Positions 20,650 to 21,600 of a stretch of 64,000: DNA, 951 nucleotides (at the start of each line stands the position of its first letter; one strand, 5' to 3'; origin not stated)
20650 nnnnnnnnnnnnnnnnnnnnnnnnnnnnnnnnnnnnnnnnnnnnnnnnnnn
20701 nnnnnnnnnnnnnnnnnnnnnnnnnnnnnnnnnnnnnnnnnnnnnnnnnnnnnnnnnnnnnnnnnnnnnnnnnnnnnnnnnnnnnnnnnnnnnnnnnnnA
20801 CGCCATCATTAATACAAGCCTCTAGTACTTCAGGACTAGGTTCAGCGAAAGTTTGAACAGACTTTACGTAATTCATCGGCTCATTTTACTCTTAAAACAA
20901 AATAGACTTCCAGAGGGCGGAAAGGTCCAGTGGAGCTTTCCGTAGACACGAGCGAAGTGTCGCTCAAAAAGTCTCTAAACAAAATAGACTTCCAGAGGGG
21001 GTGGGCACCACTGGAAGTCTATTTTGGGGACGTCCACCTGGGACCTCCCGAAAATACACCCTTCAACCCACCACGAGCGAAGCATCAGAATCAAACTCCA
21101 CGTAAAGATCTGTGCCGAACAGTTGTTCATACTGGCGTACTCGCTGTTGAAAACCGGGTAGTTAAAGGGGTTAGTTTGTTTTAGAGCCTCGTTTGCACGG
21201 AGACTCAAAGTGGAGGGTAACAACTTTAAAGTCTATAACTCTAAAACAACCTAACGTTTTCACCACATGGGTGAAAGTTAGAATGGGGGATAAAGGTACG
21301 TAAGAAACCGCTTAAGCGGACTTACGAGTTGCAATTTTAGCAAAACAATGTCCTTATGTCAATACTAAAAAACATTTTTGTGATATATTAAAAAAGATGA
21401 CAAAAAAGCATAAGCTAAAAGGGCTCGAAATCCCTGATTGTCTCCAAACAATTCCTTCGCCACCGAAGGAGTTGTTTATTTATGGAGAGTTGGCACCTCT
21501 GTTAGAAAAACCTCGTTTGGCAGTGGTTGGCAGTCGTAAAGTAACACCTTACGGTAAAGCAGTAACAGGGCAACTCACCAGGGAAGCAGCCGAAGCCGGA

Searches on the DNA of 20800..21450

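Call 34: search_rna_families(source=window, start=20800, end=21450, threshold=evalue, max_evalue=1, show_alignments=1)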
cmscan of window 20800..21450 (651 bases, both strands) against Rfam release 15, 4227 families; matches with E-value up to 1: 0.
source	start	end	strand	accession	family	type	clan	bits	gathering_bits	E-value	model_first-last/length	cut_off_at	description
